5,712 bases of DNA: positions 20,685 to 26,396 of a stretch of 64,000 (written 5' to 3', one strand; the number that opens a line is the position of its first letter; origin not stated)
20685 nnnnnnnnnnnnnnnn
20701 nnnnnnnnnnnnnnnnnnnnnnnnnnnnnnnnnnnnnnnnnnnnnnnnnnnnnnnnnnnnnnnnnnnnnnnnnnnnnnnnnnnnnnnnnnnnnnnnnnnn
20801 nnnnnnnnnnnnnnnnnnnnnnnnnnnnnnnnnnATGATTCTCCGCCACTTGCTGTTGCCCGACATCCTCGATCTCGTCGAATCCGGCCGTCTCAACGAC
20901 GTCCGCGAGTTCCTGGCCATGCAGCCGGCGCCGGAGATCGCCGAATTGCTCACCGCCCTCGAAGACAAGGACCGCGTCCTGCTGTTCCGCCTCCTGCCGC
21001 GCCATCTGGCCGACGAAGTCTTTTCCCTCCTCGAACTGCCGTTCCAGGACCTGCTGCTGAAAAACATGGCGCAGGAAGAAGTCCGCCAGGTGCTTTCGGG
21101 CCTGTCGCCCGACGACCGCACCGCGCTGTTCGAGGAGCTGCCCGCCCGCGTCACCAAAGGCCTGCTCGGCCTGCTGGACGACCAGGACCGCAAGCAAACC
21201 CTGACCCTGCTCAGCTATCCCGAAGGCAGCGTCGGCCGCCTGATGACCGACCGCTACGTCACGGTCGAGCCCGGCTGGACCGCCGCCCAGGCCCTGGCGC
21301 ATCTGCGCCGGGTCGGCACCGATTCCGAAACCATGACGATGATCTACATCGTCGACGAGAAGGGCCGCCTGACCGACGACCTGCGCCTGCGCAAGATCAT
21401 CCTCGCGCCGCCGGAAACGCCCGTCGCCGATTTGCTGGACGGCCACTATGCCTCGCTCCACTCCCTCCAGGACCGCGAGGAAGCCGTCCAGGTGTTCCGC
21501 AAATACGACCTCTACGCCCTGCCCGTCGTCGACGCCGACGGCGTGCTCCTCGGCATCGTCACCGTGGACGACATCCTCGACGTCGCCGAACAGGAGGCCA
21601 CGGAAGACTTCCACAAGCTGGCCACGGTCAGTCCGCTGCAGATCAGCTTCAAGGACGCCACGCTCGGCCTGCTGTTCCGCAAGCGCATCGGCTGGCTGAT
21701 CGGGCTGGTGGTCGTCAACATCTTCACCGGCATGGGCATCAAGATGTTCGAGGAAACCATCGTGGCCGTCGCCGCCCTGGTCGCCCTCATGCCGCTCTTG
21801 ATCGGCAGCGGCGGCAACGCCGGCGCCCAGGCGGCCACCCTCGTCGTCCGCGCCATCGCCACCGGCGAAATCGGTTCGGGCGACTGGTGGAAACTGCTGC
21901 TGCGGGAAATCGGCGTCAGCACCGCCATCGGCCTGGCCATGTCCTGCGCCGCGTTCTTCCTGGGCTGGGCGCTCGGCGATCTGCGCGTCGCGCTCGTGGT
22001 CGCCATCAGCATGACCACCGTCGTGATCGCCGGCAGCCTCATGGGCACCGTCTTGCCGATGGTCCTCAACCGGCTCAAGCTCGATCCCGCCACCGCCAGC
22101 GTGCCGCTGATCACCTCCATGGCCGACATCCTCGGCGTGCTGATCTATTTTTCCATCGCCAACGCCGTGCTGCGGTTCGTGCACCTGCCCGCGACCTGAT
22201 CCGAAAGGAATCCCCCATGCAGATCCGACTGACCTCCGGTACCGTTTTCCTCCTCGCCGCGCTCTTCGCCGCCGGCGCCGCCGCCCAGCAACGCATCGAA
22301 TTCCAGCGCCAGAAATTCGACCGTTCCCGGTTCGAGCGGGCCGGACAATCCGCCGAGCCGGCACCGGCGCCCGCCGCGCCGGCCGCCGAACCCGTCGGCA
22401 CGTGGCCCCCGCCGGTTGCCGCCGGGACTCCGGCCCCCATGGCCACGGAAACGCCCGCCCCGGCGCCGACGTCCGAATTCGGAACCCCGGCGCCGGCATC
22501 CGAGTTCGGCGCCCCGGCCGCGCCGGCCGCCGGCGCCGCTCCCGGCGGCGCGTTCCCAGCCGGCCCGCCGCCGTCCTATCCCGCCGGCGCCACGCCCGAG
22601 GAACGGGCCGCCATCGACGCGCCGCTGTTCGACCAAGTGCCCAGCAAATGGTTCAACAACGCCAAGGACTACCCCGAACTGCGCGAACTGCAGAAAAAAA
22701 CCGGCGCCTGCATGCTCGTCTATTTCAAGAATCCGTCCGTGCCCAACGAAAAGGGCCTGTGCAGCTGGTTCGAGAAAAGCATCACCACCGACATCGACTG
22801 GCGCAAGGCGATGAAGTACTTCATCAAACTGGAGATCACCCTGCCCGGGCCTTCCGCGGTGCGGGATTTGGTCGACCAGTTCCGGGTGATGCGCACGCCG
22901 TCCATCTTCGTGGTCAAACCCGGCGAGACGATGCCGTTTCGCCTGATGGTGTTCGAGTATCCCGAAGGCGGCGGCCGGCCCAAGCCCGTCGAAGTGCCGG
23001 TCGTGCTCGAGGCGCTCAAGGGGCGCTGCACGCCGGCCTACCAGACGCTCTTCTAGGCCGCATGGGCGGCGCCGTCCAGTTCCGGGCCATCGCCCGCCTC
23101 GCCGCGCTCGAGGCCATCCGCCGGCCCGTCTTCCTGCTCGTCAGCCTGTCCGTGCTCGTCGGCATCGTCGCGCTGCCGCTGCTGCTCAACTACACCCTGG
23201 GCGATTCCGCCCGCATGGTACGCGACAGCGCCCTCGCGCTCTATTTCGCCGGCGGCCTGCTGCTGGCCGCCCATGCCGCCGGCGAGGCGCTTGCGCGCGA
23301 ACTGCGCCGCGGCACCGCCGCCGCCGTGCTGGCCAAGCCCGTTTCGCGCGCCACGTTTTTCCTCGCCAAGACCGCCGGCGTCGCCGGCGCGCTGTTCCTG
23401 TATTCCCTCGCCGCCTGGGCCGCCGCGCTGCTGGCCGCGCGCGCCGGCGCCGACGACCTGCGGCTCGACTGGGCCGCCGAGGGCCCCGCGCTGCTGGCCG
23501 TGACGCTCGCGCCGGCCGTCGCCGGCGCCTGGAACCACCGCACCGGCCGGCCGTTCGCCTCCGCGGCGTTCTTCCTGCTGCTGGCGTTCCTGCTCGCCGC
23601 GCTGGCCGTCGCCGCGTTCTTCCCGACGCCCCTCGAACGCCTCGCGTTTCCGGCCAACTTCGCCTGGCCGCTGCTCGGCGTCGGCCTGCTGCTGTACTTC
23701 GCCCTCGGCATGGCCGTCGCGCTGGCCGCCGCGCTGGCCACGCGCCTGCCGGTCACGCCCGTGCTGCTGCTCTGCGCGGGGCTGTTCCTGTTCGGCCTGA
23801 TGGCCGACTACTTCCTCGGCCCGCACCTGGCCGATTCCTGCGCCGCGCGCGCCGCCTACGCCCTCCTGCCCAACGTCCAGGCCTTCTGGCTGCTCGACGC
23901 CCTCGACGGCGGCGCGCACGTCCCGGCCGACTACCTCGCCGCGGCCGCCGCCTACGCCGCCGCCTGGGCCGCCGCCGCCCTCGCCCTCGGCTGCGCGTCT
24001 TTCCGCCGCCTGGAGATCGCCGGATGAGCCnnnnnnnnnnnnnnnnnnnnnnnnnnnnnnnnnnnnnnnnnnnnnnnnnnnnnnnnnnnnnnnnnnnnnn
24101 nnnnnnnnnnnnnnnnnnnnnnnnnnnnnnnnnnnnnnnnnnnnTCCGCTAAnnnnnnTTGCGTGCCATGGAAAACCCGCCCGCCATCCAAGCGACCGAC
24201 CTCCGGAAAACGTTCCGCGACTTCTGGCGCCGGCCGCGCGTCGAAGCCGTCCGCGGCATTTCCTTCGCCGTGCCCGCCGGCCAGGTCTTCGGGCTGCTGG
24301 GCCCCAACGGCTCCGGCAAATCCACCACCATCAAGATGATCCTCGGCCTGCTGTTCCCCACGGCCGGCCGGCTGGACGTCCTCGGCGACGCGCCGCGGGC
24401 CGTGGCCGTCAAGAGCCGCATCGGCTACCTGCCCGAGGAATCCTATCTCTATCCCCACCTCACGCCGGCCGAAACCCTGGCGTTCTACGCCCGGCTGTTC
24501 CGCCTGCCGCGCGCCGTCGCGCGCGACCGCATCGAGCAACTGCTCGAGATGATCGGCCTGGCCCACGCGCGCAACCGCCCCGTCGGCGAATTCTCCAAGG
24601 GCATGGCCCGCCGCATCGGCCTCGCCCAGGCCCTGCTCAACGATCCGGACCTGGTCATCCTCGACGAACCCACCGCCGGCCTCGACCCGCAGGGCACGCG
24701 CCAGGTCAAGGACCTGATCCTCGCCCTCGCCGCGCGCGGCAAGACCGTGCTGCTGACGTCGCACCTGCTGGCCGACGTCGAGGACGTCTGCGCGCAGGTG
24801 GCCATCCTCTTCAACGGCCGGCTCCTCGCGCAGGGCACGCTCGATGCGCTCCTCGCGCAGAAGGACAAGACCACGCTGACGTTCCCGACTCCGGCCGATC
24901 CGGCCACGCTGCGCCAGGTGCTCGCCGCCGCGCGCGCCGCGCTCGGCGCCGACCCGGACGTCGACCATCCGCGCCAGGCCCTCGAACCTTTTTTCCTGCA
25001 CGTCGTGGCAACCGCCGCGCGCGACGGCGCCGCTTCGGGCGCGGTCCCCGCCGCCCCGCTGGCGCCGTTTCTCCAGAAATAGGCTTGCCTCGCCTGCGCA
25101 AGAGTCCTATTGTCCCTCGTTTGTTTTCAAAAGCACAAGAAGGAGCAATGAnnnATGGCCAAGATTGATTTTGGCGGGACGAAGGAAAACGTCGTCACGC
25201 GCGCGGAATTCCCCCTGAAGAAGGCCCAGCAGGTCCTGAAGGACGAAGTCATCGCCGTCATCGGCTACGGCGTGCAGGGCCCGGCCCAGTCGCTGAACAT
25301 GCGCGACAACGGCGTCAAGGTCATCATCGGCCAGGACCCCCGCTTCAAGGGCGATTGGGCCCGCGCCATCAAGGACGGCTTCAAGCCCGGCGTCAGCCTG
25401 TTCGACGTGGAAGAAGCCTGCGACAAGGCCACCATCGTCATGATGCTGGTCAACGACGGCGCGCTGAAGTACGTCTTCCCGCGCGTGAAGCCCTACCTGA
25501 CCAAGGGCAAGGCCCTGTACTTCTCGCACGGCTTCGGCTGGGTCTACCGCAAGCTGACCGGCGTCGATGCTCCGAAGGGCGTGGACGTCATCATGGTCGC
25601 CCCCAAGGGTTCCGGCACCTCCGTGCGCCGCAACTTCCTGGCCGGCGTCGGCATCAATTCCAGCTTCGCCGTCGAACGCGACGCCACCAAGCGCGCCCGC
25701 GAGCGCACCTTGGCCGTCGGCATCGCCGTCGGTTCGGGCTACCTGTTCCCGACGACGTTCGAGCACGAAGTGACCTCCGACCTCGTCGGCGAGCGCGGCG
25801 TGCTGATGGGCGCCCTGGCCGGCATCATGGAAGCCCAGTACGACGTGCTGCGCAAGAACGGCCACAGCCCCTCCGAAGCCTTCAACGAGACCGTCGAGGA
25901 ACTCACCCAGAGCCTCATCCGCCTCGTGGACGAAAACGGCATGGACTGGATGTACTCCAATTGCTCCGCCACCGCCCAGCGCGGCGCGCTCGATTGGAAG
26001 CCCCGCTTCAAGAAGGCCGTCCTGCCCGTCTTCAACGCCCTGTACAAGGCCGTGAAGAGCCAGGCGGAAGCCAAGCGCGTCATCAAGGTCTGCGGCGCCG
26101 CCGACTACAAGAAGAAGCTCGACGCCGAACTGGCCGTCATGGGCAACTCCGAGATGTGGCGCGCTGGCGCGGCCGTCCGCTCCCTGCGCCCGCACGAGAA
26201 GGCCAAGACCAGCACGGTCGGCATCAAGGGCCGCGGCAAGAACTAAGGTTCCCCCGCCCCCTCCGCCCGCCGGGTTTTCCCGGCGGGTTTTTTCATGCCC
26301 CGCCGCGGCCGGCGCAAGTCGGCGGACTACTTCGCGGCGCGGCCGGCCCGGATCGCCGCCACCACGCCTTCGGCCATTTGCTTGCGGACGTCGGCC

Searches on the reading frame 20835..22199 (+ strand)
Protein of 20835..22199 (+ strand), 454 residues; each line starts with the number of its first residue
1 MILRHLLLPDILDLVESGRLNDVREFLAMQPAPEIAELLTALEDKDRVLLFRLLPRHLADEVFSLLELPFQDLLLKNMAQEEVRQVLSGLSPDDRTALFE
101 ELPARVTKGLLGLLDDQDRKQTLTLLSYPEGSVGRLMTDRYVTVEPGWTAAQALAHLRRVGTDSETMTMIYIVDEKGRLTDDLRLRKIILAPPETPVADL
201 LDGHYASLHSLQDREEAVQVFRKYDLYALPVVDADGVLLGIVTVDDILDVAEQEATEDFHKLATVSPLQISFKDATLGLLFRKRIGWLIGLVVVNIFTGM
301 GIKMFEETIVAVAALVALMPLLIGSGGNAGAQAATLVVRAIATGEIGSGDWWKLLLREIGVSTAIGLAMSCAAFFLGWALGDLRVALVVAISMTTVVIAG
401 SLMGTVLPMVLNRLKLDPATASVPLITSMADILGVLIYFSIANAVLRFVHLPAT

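Call 21: search_protein_families(library=pfam, proteins=[window:20835-22199:+], max_evalue=0.01)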
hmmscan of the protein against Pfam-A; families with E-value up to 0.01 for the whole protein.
window:20835-22199:+ (454 aa): 3 families
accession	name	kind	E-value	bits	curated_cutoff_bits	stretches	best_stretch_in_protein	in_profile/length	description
PF01769.21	MgtE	-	2.5e-35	121.9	27.6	1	319-441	1-125/125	Divalent cation transporter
PF03448.22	MgtE_N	-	2.9e-24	86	25.9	1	33-131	4-102/102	MgtE intracellular N domain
PF00571.33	CBS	-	3.2e-14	53.4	24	2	212-250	16-54/57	CBS domain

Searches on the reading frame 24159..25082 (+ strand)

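Call 21: search_protein_families(library=pfam, proteins=[window:24159-25082:+], max_evalue=0.01)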
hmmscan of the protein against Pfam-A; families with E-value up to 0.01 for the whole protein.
window:24159-25082:+ (307 aa): 6 families
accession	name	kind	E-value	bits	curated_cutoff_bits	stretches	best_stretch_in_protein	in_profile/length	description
PF00005.33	ABC_tran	-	3.2e-32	112.4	25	1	32-173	2-137/137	ABC transporter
PF13304.12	AAA_21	-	3e-13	50.9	27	1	136-202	229-298/304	AAA domain, putative AbiEii toxin, Type IV TA system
PF13555.12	AAA_29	-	0.0031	17.7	27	1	41-69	23-50/61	P-loop containing region of AAA domain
PF13604.12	AAA_30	-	0.005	17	27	0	42-199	19-121/191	AAA domain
PF13476.12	AAA_23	-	0.0056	17.8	27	1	40-71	18-49/201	AAA domain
PF13401.12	AAA_22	-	0.0081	16.9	27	0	46-170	10-92/130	AAA domain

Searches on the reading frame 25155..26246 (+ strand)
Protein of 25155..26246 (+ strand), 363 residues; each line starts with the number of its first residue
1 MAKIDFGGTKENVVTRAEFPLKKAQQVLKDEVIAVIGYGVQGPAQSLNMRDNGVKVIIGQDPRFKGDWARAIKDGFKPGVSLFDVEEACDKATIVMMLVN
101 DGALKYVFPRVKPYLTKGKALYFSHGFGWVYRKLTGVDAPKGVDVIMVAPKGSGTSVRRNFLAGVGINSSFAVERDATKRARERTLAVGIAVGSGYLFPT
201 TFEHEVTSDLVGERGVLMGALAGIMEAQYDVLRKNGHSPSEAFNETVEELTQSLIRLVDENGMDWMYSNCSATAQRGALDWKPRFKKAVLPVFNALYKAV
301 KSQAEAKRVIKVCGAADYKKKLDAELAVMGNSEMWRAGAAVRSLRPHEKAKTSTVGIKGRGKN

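Call 21: search_protein_families(library=pfam, proteins=[window:25155-26246:+], max_evalue=0.01)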
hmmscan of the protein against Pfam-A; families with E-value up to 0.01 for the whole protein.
window:25155-26246:+ (363 aa): 4 families
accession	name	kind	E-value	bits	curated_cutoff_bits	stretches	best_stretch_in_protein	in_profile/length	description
PF07991.19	KARI_N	-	4.7e-43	147.1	20.6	1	27-194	1-161/165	Acetohydroxy acid isomeroreductase, NADPH-binding domain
PF01450.25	KARI_C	-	8.3e-40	136.9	29.1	1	202-346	1-143/144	Ketol-acid reductoisomerase, C-terminal domain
PF03807.23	F420_oxidored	-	0.0011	20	21.6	1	33-118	2-85/94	NADP oxidoreductase coenzyme F420-dependent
PF03446.21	NAD_binding_2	-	0.0022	18.5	21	1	33-120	2-88/161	NAD binding domain of 6-phosphogluconate dehydrogenase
